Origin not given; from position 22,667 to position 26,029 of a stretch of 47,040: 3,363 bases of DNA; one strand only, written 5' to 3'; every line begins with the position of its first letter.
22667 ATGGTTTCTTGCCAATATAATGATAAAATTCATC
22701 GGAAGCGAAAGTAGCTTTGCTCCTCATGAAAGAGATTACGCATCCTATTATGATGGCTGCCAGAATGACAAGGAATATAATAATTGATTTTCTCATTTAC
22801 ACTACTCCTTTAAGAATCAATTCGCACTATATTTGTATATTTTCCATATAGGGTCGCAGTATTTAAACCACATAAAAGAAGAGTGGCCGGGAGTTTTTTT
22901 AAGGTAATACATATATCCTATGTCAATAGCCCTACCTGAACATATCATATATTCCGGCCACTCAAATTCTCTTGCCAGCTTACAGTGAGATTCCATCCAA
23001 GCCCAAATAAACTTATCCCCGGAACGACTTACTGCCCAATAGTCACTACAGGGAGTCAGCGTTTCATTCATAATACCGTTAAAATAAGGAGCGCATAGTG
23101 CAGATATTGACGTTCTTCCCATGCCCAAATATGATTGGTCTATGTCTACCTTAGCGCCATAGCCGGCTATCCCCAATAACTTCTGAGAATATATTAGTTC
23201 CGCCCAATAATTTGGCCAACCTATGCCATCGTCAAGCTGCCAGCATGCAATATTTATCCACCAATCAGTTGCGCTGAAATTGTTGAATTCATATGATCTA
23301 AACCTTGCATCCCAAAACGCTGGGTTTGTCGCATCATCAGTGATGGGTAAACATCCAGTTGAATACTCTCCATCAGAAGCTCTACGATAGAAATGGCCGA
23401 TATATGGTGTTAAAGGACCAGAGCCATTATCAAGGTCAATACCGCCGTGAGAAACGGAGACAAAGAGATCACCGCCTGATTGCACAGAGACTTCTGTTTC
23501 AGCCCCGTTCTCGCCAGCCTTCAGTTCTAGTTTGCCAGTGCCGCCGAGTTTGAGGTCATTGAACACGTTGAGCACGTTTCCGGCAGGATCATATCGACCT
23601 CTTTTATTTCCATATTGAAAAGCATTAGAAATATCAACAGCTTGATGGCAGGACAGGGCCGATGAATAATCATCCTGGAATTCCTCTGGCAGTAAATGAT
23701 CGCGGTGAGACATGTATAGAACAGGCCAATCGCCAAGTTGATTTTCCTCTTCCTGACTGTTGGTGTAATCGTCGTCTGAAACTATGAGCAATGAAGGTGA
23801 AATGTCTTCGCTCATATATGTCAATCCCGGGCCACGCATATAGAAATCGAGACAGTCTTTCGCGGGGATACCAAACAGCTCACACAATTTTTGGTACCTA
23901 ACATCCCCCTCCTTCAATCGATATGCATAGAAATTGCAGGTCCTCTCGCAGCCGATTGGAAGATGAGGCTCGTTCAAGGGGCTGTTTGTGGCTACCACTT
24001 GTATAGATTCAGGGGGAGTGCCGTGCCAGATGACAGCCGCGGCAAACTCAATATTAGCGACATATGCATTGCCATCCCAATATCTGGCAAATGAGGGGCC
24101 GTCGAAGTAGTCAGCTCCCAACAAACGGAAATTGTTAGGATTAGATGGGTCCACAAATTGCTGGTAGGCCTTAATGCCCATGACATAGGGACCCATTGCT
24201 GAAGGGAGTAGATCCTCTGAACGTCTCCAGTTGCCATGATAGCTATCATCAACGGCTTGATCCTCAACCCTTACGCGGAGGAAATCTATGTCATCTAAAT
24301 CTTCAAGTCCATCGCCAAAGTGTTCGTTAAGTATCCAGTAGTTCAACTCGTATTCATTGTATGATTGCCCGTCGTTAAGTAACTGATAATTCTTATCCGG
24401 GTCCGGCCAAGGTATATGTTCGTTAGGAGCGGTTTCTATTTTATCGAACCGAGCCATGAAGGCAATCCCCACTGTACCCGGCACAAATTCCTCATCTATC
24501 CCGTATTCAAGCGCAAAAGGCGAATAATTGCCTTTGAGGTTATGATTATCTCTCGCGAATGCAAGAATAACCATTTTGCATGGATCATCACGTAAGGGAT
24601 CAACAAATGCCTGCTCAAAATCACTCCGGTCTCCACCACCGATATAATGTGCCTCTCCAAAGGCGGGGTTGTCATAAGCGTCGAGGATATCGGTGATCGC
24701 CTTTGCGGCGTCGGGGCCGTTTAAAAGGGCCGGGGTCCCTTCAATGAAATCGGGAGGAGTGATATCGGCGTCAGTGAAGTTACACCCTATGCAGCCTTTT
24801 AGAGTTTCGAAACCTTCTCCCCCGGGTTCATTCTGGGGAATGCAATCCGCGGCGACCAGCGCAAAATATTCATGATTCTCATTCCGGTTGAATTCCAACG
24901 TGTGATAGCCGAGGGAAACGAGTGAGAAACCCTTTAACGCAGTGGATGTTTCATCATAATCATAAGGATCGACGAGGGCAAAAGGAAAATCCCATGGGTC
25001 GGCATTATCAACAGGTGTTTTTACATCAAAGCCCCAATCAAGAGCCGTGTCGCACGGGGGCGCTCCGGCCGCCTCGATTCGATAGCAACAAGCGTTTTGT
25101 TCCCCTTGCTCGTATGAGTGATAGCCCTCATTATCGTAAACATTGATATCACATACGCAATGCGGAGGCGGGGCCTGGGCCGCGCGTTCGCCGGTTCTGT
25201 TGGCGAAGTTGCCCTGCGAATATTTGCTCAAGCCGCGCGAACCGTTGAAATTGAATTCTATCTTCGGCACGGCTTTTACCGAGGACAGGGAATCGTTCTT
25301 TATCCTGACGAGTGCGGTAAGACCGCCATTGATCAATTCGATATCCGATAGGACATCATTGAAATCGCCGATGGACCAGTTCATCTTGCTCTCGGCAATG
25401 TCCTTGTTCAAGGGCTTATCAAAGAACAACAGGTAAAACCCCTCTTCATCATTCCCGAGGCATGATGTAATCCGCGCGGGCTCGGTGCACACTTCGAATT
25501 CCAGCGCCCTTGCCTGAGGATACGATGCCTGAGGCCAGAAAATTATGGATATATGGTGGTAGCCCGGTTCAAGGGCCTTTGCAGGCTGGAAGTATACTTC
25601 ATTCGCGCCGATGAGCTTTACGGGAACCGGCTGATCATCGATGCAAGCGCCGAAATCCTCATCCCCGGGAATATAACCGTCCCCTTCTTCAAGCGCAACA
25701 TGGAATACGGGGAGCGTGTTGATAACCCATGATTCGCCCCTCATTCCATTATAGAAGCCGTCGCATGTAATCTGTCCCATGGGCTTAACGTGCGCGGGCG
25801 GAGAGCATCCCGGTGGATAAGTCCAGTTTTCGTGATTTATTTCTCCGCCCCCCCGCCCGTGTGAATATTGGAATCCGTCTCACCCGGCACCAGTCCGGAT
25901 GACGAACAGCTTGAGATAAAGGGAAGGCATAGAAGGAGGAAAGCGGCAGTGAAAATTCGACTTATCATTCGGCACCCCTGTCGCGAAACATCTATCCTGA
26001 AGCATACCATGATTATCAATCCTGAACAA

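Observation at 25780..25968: Lipoprotein signal peptide separated from a 987-aa body by a frameshift in a G7 homopolymer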

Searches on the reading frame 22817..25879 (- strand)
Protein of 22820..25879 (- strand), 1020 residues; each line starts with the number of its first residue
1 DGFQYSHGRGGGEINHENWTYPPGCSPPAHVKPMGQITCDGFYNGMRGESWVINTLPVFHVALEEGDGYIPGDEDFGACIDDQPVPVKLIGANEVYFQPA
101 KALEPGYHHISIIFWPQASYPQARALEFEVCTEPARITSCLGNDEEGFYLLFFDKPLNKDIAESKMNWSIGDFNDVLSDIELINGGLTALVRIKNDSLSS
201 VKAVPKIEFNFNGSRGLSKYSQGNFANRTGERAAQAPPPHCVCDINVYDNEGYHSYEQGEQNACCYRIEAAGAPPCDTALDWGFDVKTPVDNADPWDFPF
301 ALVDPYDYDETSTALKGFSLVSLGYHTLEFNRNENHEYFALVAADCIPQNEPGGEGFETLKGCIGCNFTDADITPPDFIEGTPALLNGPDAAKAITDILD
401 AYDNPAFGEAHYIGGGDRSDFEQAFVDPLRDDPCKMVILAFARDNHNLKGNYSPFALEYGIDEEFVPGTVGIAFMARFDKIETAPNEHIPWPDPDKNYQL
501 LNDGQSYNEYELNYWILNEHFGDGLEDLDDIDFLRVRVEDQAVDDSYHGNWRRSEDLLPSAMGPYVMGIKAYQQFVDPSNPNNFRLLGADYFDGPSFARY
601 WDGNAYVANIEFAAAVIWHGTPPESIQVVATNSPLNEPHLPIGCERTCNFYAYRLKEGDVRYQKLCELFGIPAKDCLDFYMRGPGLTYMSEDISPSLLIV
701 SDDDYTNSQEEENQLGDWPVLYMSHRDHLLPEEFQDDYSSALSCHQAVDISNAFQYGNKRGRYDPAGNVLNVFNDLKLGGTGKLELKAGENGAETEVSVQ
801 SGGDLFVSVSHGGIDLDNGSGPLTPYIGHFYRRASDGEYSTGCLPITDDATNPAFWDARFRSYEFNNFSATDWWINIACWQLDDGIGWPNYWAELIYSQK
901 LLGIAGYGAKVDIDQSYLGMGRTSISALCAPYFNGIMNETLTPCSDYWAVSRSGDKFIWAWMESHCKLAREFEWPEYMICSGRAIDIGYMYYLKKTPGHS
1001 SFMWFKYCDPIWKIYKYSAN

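Call 5: search_protein_families(library=pfam, proteins=[window:22817-25780:-], max_evalue=0.1)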
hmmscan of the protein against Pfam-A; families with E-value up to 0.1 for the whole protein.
window:22817-25780:- (987 aa): 0 families

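Call 8: find_homologous_proteins(query=window:22820-25879:-)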
Query window:22820-25879:- (1020 aa): 2 proteins with E <= 0.001 among 7412 candidates.
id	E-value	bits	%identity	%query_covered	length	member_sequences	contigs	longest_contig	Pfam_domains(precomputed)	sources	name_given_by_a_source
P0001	0.0e+0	2388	100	97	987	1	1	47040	-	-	-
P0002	0.0e+0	1110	54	94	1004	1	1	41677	-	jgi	-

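Call 12: find_encoding_contigs(protein=P0002, flank=6000)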
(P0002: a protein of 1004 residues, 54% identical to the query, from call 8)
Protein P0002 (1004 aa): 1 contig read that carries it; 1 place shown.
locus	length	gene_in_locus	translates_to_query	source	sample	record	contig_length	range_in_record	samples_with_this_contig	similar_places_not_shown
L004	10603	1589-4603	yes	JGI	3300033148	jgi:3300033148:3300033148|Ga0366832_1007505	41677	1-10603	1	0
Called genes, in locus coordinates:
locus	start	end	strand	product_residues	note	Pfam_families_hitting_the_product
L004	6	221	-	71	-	-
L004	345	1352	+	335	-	PF08100:Dimerisation, PF00891:Methyltransf_2, PF13489:Methyltransf_23 (weak), PF08241:Methyltransf_11 (weak), PF08242:Methyltransf_12 (faint), PF13649:Methyltransf_25 (weak), PF13847:Methyltransf_31 (weak)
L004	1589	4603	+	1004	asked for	-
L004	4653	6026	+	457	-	-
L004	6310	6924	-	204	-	-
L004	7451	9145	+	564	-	PF20250:FapA_N, PF03961:FapA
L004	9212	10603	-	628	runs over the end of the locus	PF01663:Phosphodiest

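Call 46: search_protein_representatives(protein=P0001)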
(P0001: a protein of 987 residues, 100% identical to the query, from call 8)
Query: 987 residues. Proteins with E-value up to 0.001 (for the whole library): 21; up to 1e-10: 13; up to 1e-30: 4. The best 21 are listed.
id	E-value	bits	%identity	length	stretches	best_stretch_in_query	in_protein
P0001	0.0e+00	2388.3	100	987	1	1-987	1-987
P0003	4.0e-112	392.6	47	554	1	403-963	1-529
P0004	4.4e-65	236.8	45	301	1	1-256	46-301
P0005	9.9e-55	202.6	48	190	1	2-188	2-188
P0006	3.5e-29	118.0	53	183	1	1-117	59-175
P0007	9.0e-20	86.8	30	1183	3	31-425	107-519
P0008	4.6e-18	81.2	30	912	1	19-524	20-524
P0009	8.0e-17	77.1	26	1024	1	22-432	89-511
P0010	8.9e-16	73.6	28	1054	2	24-263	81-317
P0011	8.9e-16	73.6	29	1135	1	21-538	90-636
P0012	1.1e-13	66.6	31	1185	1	20-415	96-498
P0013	5.3e-12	61.1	30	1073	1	40-521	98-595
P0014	5.9e-12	61.0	27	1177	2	43-527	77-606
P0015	4.0e-10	54.9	29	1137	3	21-525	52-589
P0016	8.6e-09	50.5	28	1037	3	23-161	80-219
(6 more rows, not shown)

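Call 50: find_encoding_contigs(protein=P0004, flank=3000)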
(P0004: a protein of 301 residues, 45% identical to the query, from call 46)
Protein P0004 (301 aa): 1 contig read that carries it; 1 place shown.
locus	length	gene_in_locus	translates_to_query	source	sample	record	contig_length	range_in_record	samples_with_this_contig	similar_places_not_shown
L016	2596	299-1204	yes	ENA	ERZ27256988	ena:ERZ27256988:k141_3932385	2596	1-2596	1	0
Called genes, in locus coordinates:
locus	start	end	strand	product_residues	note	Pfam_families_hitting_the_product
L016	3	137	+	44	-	?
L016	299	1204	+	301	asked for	-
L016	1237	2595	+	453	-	?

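Call 51: find_encoding_contigs(protein=P0006, flank=3000)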
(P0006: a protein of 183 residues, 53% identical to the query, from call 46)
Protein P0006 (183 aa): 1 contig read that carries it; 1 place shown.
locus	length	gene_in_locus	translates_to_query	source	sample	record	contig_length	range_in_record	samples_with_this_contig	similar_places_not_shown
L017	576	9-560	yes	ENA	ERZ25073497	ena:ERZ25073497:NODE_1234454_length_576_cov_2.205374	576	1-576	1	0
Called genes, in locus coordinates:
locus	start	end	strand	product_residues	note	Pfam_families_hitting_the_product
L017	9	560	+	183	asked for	-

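Call 61: predict_structure(alignment_id=A2)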
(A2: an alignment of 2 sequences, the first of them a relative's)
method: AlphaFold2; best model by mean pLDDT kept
length: 987 residues; sequences in the alignment: 2
mean_pLDDT: 28.9   pTM: 0.22
mean pLDDT of the five models: 28.9, 25.4, 25.0, 23.5, 23.2
residues with pLDDT >= 90: 0; 70-90: 0; 50-70: 26; < 50: 961
segments of 3 or more residues with pLDDT < 50: 1-25, 27-36, 57-62, 66-79, 83-987
pLDDT, mean of each block of 10 residues (from residue 1): 26 27 43 47 53 52 49 47 39 41 27 31 30 28 30 31 28 29 26 25 23 21 22 22 24 23 23 22 21 22 23 26 30 23 28 40 43 30 39 41 32 23 21 23 24 25 27 24 24 25 23 24 27 23 24 22 22 20 22 26 27 27 38 39 36 29 31 32 32 27 25 25 25 25 24 29 27 27 34 30 27 30 29 27 27 30 28 24 24 23 23 26 33 35 33 30 29 30 29
secondary structure, 60 per line:
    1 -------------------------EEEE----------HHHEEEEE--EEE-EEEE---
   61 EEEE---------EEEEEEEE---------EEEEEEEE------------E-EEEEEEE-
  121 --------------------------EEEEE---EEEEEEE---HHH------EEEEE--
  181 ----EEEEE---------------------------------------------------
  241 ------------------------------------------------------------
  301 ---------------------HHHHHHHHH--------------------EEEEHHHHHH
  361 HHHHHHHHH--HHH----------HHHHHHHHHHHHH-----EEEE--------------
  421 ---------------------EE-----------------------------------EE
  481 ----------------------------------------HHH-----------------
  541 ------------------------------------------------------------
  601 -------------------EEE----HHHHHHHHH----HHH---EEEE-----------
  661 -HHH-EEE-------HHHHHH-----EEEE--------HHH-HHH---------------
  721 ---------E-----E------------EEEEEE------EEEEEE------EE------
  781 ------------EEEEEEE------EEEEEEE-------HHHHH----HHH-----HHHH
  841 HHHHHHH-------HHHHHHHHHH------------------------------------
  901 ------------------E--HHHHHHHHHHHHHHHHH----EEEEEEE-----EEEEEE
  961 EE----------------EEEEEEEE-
elements in order (helices of 4 or more, strands of 3 or more residues): E26-29 E43-47 E50-52 E54-57 E61-64 E74-81 E91-98 E113-119 E147-151 E155-161 E174-178 E185-189 H322-330 E351-354 H355-369 H385-397 E403-406 E620-622 H627-635 E646-649 E666-668 H676-681 E687-690 E749-754 E761-766 E793-799 E806-812 H820-824 H837-847 H855-864 H922-938 E943-949 E955-962 E979-986

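Call 76: search_protein_families(library=ncbifam, proteins=[window:22820-25879:-], max_evalue=0.1)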
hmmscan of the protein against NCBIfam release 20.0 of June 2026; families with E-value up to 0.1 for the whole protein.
window:22820-25879:- (1020 aa): 0 families

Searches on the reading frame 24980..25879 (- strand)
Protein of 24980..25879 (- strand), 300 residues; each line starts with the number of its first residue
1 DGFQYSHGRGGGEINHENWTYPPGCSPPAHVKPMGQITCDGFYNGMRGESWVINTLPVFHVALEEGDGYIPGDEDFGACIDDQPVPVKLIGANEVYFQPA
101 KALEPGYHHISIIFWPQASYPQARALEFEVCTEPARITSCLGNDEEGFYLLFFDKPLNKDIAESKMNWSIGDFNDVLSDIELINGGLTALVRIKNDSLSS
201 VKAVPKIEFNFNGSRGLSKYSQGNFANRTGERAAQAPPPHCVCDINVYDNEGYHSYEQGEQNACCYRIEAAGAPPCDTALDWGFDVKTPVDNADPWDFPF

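Call 49: find_homologous_proteins(query=window:24980-25879:-, max_evalue=0.001)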
Query window:24980-25879:- (300 aa): 3 proteins with E <= 0.001 among 454 candidates.
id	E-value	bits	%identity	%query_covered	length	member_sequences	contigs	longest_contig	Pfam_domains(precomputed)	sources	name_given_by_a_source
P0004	1.6e-80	289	48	94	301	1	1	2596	-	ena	-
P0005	2.3e-55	206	48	63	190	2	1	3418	-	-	-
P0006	7.6e-43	165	58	44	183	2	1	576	-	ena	-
